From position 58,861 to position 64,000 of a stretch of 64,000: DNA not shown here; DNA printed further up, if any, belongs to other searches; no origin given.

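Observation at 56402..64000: Co-directional tight operon: giant pilin-containing protein, M50B-like intramembrane metalloprotease, GAF-adenylate cyclase, GIY-YIG protein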

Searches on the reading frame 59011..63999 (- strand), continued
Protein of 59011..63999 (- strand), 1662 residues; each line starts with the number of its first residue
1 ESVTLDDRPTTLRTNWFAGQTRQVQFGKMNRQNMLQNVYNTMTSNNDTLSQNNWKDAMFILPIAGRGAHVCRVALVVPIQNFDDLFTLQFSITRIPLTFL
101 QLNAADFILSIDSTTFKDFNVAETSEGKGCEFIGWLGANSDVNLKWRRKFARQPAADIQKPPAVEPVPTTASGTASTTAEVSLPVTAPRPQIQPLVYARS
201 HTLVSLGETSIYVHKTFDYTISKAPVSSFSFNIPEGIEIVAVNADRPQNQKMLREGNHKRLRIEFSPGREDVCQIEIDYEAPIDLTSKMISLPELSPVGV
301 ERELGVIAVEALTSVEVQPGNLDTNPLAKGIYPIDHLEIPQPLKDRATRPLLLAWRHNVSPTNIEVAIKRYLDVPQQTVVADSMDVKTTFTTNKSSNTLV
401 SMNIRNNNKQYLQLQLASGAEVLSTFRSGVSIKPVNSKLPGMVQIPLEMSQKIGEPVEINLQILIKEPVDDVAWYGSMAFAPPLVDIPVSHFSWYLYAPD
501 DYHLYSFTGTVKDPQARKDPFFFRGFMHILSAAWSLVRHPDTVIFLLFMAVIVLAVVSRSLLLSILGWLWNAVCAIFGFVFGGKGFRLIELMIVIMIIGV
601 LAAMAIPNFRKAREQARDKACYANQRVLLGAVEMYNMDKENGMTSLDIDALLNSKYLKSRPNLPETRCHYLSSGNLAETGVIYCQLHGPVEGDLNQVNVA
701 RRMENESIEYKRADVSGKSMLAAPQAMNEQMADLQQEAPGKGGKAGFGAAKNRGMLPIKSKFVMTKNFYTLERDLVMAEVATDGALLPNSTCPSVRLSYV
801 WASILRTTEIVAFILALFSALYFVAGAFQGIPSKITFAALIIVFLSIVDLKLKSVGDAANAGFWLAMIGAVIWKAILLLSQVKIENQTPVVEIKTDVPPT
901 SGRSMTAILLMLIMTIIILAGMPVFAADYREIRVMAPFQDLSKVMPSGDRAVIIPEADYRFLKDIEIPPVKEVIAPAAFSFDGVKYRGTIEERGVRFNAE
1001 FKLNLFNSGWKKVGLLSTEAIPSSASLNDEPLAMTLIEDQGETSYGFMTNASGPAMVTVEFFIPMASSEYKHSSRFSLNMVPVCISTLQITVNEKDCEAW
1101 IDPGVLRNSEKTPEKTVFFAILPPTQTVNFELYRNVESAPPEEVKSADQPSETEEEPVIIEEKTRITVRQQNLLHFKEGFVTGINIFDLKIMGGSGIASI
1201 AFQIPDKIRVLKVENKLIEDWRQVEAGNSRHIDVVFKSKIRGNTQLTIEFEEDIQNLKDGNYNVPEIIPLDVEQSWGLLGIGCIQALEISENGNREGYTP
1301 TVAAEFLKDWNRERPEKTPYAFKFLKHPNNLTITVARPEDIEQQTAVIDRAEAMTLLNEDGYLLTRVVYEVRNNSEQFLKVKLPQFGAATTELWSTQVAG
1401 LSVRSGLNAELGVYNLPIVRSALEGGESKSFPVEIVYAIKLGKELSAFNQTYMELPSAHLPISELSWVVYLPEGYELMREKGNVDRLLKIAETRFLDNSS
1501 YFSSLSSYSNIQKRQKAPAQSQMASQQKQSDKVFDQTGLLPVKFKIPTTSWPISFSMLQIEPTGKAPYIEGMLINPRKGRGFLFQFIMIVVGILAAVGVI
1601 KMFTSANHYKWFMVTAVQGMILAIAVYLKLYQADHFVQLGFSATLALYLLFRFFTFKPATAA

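Call 19: search_protein_families(library=pfam, proteins=[L005:2094-2846:+, L005:2855-3637:+, L005:3644-4432:+, L005:4419-5354:+, L005:5784-6428:+, L005:6349-8091:+, L005:8111-8782:+, L005:8493-9647:+, L005:1034-2068:-, L005:36-860:-], max_evalue=0.01)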
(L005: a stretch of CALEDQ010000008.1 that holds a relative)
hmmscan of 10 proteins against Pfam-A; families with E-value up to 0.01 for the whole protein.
L005:2094-2846:+ (250 aa): 1 family
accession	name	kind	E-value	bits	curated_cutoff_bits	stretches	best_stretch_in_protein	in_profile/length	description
PF01252.23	Peptidase_A8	-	2.6e-38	131.9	25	1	94-231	2-142/142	Signal peptidase (SPase) II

L005:2855-3637:+ (260 aa): 1 family
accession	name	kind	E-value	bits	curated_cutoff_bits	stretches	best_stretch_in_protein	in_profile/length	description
PF01790.23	LGT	-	5e-57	193.4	24.9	1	3-237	1-238/240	Prolipoprotein diacylglyceryl transferase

L005:3644-4432:+ (262 aa): 1 family
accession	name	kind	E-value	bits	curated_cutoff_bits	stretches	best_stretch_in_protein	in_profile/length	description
PF01790.23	LGT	-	2.1e-51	175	24.9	1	7-246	6-240/240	Prolipoprotein diacylglyceryl transferase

L005:4419-5354:+ (311 aa): 2 families
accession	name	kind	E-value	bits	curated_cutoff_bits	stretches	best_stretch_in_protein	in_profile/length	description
PF00849.27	PseudoU_synth_2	-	2.4e-35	122.4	26.8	1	90-244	1-151/152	RNA pseudouridylate synthase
PF01479.30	S4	-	3.9e-06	26.9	22.8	1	17-62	2-48/48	S4 domain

L005:5784-6428:+ (214 aa): 1 family
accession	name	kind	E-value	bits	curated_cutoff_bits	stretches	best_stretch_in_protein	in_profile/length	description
PF00672.30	HAMP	-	6.8e-10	39.6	25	1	85-136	1-52/53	HAMP domain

L005:6349-8091:+ (580 aa): 1 family
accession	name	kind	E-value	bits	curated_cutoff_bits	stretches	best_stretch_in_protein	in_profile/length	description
PF00171.27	Aldedh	-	1.1e-36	126.8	23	1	77-479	8-404/461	Aldehyde dehydrogenase family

L005:8111-8782:+ (223 aa): 2 families
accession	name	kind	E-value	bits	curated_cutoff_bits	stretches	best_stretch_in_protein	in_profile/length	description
PF01077.27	NIR_SIR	-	2.5e-26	92.5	27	1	83-218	2-150/158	Nitrite and sulphite reductase 4Fe-4S domain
PF03460.22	NIR_SIR_ferr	-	2.7e-16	59.5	24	1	11-75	2-67/69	Nitrite/Sulfite reductase ferredoxin-like half domain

L005:8493-9647:+ (384 aa): 0 families

L005:1034-2068:- (344 aa): 4 families
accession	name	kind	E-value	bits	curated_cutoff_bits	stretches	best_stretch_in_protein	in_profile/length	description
PF00041.27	fn3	-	1e-05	26.1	25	0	150-208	12-67/84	Fibronectin type III domain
PF16656.11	Pur_ac_phosph_N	-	0.00013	22.9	30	1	150-220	11-84/93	Purple acid Phosphatase, N-terminal domain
PF22113.1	Mtrc-MtrF_II-IV_dom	-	0.0015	18.5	30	1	98-129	6-38/176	Outer membrane cytochrome MtrC/MtrF-like, domains II/IV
PF14522.11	Cytochrome_C7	-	0.0093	16.2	24.8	0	96-126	39-66/67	Cytochrome c7 and related cytochrome c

L005:36-860:- (274 aa): 2 families
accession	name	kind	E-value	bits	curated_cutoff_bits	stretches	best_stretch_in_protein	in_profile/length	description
PF01039.27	Carboxyl_trans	-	2.5e-20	73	22.3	1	53-231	11-176/493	Carboxyl transferase domain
PF17848.7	Zn_ribbon_ACC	-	4e-06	27.4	24.5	1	19-44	1-26/26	Acetyl-CoA carboxylase zinc finger domain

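Call 25: find_encoding_contigs(protein=P0057, flank=8000, max_places=2)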
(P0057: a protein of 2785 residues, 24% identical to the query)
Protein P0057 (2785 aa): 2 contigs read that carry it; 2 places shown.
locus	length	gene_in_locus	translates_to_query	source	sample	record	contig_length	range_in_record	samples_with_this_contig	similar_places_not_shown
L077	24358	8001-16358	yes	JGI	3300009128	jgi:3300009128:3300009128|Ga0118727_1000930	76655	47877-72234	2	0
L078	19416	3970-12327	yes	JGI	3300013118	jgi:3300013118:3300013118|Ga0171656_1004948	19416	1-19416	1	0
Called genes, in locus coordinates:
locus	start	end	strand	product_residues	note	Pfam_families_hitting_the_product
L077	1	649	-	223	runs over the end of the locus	PF04542:Sigma70_r2 (weak), PF04545:Sigma70_r4, PF08281:Sigma70_r4_2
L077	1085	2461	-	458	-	PF00069:Pkinase, PF01636:APH (weak), PF03109:ABC1 (faint), PF07714:PK_Tyr_Ser-Thr, PF00069:Pkinase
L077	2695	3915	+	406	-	PF00989:PAS (faint), PF02518:HATPase_c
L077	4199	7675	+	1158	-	-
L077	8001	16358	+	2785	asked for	PF07596:SBP_bac_10, PF07963:N_methyl (weak)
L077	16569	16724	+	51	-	-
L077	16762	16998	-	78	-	-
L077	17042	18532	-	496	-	-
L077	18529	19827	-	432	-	-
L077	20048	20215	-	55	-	-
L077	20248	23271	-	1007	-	PF11721:Malectin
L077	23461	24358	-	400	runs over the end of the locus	PF22177:PBP1_XylR, PF13407:Peripla_BP_4 (weak), PF13377:Peripla_BP_3, PF00165:HTH_AraC (weak), PF12833:HTH_18, PF00165:HTH_AraC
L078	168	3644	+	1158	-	-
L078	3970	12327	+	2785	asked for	PF07596:SBP_bac_10, PF07963:N_methyl (weak)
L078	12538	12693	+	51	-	-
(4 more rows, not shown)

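Call 26: find_encoding_contigs(protein=P0055, flank=8000, max_places=1)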
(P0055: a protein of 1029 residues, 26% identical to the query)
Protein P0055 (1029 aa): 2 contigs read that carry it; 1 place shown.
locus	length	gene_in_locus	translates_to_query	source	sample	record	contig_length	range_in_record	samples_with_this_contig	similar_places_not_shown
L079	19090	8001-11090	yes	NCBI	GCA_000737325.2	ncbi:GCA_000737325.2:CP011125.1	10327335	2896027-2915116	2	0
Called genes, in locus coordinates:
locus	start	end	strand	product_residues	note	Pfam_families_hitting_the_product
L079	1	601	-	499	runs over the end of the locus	-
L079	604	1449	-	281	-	PF14064:HmuY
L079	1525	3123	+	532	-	PF00082:Peptidase_S8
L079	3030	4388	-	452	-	-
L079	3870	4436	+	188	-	-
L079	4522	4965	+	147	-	-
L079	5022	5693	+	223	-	PF04542:Sigma70_r2 (weak), PF08281:Sigma70_r4_2, PF04545:Sigma70_r4 (weak)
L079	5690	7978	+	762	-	-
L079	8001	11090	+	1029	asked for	-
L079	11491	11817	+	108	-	PF05635:23S_rRNA_IVP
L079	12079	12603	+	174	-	-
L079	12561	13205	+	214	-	-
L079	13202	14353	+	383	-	PF00884:Sulfatase, PF01663:Phosphodiest (weak)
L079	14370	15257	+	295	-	PF00781:DAGK_cat, PF19279:YegS_C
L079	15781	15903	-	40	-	-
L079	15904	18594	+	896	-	PF02739:5_3_exonuc_N, PF01367:5_3_exonuc, PF22619:DNA_polI_exo1, PF00476:DNA_pol_A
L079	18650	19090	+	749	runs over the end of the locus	PF00932:LTD, PF00526:Dicty_CTDC (weak)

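Call 27: find_encoding_contigs(protein=P0058, flank=8000, max_places=2)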
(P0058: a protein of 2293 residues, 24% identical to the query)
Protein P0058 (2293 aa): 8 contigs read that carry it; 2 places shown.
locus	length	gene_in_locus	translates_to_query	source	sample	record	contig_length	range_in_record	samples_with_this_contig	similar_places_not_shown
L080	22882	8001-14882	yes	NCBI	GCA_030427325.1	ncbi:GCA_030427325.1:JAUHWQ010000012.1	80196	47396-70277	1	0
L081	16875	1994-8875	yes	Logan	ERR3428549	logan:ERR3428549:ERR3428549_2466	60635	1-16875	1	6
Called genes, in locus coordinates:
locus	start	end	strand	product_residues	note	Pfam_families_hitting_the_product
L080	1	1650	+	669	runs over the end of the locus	-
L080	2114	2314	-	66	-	PF02597:ThiS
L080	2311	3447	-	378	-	PF04055:Radical_SAM, PF06968:BATS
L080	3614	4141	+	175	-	PF04542:Sigma70_r2, PF08281:Sigma70_r4_2, PF04545:Sigma70_r4 (weak)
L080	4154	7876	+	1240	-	PF12450:vWF_A, PF05762:VWA_CoxE (weak), PF00092:VWA, PF13519:VWA_2, PF13768:VWA_3, PF12034:YfbK_C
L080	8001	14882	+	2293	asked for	-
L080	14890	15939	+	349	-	PF00817:IMS, PF21999:IMS_HHH_1, PF11799:IMS_C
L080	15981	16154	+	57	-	-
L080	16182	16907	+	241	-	-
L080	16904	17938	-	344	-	PF00730:HhH-GPD, PF00633:HHH (weak)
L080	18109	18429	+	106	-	PF00216:Bac_DNA_binding, PF18291:HU-HIG (weak)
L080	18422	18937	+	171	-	PF03330:DPBB_1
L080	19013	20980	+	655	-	PF03023:MurJ, PF01554:MatE (weak)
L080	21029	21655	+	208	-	-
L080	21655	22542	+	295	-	PF00005:ABC_tran, PF13304:AAA_21 (weak)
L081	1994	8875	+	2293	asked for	-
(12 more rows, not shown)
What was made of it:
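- Closest known: Site-2 protease. Same: Module-family genes in Sandaracinus and two other distant loci follow ECF sigma factor genes (calls 25-27).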

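Call 48: search_protein_families(library=pfam, proteins=[L004:8826-9656:+, L009:8478-9482:+, L017:15764-17287:+, L017:17298-20684:+, L037:16268-17350:+, L037:17424-17912:+, L009:2323-2700:+, L077:4199-7675:+, L079:5690-7978:+], max_evalue=0.01)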
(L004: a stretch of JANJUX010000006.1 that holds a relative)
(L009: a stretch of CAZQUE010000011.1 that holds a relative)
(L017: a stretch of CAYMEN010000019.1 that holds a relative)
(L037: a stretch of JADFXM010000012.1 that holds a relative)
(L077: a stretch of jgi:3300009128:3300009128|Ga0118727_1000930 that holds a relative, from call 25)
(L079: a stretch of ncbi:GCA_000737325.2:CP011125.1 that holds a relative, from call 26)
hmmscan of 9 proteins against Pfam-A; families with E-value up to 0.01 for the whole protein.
L004:8826-9656:+ (276 aa): 0 families

L009:8478-9482:+ (334 aa): 3 families
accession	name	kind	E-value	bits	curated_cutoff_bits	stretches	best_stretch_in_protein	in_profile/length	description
PF02254.24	TrkA_N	-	1.1e-29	103.5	23.8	1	111-227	1-116/116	TrkA-N domain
PF07885.22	Ion_trans_2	-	1.3e-16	60.7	22.5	1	12-87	2-78/79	Ion channel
PF02080.26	TrkA_C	-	1.1e-15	57.7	27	1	261-330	1-69/71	TrkA-C domain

L017:15764-17287:+ (507 aa): 1 family
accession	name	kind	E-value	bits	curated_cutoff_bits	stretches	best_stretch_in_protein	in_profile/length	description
PF04773.18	FecR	-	7.1e-08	33.2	24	1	69-180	1-96/97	FecR protein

L017:17298-20684:+ (1128 aa): 3 families
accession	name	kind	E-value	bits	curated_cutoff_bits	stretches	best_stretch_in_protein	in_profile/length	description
PF00211.25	Guanylate_cyc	-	6.6e-23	81.7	21.9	1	868-1051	7-182/183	Adenylate and Guanylate cyclase catalytic domain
PF05226.16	CHASE2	-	9.9e-21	74.9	26.3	2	19-211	3-142/257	CHASE2 domain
PF13620.12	CarboxypepD_reg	-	6.4e-09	36.5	32.3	1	385-439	2-56/82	Carboxypeptidase regulatory-like domain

L037:16268-17350:+ (360 aa): 2 families
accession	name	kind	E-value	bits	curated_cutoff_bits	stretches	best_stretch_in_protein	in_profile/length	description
PF01381.28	HTH_3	-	5.3e-05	23.6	23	0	164-199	1-36/55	Helix-turn-helix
PF13518.12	HTH_28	-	0.0083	16.6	25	0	171-197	11-37/52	Helix-turn-helix domain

L037:17424-17912:+ (162 aa): 0 families

L009:2323-2700:+ (125 aa): 0 families

L077:4199-7675:+ (1158 aa): 0 families

L079:5690-7978:+ (762 aa): 0 families

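Call 66: search_solved_structures(query=A6, max_evalue=10)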
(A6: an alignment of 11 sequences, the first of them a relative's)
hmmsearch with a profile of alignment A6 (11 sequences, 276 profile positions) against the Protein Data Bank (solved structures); distinct sequences matched with E-value up to 10: 20.
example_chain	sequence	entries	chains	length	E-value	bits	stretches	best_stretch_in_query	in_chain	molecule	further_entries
9uco_A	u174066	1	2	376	0.34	13.1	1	78-143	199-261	Beta-arrestin-1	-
9uyh_A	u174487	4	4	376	0.34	13.1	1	78-143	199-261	Beta-arrestin-1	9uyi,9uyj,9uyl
9zzo_C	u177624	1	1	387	0.36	13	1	78-143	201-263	Isoform 1B of Beta-arrestin-1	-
9ii2_A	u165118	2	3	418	0.45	12.7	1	78-143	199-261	Beta-arrestin-1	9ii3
6up7_B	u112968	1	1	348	0.52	12.5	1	78-143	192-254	Beta-arrestin-1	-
9bt8_B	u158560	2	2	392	0.68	12.1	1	78-143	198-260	Beta-arrestin-1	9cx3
9cx9_A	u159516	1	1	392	0.68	12.1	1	78-143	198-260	Beta-arrestin-1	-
9ijr_C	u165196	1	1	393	0.68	12.1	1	78-143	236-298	Beta-arrestin-1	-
8as2_A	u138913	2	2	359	0.71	12.1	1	78-143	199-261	Beta-arrestin-1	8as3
22jx_C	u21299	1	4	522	0.71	12.1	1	78-143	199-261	beta-arrestin 1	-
6u1n_C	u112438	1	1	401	0.72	12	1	78-143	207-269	Beta-arrestin-1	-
9ijs_C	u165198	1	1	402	0.72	12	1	78-143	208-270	Beta-arrestin-1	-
25gn_C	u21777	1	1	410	0.74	12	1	78-143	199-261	Isoform 1B of Beta-arrestin-1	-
8hst_A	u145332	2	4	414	0.76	12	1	78-143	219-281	Beta-arrestin-1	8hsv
8as4_A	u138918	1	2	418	1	11.6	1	78-143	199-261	Beta-arrestin-1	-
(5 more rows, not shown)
